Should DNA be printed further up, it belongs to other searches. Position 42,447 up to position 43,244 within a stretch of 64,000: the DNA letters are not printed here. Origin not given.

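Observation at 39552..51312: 12-kb co-oriented respiratory supercluster interrupted by an NTase-fold gene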

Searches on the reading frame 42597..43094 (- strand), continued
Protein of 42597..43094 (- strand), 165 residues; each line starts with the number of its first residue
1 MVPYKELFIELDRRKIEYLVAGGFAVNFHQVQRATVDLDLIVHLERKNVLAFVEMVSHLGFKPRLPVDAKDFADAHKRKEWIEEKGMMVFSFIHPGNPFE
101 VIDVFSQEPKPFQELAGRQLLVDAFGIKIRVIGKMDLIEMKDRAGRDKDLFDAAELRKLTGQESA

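Call 77: find_encoding_contigs(protein=P0002, flank=6000, max_places=2)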
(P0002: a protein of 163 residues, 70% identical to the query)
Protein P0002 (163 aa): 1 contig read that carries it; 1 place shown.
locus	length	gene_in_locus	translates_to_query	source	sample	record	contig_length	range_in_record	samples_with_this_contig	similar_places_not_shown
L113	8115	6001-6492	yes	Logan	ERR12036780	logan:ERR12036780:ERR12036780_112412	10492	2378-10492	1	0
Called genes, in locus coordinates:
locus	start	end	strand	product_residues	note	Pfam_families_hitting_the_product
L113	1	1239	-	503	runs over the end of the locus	PF01266:DAO, PF16901:DAO_C (weak)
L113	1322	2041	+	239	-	PF09430:EMC7_beta-sandw (faint), PF14686:fn3_3, PF13620:CarboxypepD_reg, PF13715:CarbopepD_reg_2 (weak)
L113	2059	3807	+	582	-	PF02628:COX15-CtaA, PF01040:UbiA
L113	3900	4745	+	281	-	PF00005:ABC_tran, PF13304:AAA_21 (weak), PF13732:DrrA1-3_C (faint)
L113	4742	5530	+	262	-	PF01061:ABC2_membrane, PF12679:ABC2_membrane_2 (weak), PF12730:ABC2_membrane_4 (weak), PF12698:ABC2_membrane_3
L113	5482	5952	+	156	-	PF04238:DUF420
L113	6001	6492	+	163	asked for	-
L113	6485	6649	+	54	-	-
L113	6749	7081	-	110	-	-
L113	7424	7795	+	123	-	-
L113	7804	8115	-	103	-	?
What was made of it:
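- The closest homologue also lies after haem-a synthesis genes (call 77).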

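Call 78: find_encoding_contigs(protein=P0005, flank=6000, max_places=2)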
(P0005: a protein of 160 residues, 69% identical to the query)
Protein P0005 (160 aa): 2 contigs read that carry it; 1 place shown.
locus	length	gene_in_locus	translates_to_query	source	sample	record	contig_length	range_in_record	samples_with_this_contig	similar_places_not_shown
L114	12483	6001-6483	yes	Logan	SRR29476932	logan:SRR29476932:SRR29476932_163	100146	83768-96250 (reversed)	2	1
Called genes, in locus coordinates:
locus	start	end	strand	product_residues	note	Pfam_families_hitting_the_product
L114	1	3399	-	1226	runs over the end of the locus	-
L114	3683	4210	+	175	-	PF10263:SprT-like, PF17283:Zn_ribbon_SprT (faint)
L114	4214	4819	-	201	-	PF00293:NUDIX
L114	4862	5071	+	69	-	-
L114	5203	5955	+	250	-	-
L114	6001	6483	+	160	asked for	-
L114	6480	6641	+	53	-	-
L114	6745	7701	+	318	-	PF14391:DUF4421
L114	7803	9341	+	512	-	PF05708:Peptidase_C92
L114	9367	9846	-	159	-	-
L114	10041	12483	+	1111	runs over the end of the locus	PF00082:Peptidase_S8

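Call 84: search_dna_similar(query=window:42597-43094:-, collection=plasmids, mode=protein, max_evalue=0.001, max_rows=15)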
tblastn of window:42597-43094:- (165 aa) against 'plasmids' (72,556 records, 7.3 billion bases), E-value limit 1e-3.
Records with a match: 2; places in all: 2; records where one place covers at least 80% of the query: 2.
Best place of each record, by identity: <60% 2.
By first word of the organism name: Acidisarcina 2.
By predicted mobility (MOB-suite, as given by PLSDB): non-mobilizable 2.
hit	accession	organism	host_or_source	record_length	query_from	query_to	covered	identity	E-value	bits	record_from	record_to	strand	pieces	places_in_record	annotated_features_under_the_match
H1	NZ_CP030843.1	Acidisarcina polymorpha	cell culture,pine forest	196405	4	158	94%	29.6%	2e-6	54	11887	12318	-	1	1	nucleotidyltransferase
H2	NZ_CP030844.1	Acidisarcina polymorpha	cell culture,pine forest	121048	4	158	94%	29.6%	2e-6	54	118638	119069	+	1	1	nucleotidyltransferase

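Call 86: search_dna_similar(query=window:42597-43094:-, collection=phages, mode=protein, max_evalue=0.001, max_rows=10)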
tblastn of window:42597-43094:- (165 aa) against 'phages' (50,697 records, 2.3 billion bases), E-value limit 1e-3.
No match.

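Call 87: find_related_loci(query=A2, collection=viral_contigs, flank=4000)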
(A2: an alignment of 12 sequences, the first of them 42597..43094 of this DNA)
Query A2 (165 aa) in viral_contigs; peptide patterns used: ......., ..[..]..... (x = any residue, [..] = any of these).
78 stretches matched a pattern, but none encodes a relative of the query by tblastn (E <= 1e-3).
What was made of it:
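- All copies are chromosomal, with none in phage or viral collections (calls 86, 87).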

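Call 88: get_annotated_region(hit=H1, flank=2500)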
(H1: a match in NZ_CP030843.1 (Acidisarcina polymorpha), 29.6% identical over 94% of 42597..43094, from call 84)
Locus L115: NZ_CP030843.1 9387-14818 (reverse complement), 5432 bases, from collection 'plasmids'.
description: Acidisarcina polymorpha strain SBC82 plasmid pACPOL4, complete sequence
organism: Acidisarcina polymorpha (NCBI taxid 2211140)
taxonomy: Bacteria; Acidobacteriota; Terriglobia; Terriglobales; Acidobacteriaceae; Acidisarcina; Acidisarcina polymorpha
host: -; source: cell culture,pine forest; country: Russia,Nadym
typing (MOB-suite, as given by PLSDB): non-mobilizable
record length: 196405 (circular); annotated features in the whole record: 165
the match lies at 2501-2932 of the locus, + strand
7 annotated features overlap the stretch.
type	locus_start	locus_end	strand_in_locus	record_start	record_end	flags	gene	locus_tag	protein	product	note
CDS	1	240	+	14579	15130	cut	-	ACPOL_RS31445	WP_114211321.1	RES family NAD+ phosphorylase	-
CDS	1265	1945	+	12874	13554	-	-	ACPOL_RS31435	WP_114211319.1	IS6 family transposase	-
CDS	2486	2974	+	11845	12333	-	-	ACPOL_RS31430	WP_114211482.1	nucleotidyltransferase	-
CDS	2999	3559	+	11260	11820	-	-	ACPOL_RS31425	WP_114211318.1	recombinase family protein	GO:0006310 - DNA recombination [Evidence IEA]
CDS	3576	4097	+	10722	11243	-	-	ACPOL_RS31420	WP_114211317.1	YfbU family protein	-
CDS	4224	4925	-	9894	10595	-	-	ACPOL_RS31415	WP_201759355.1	IS6 family transposase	-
CDS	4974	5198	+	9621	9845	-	-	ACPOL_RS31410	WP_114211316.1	hypothetical protein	-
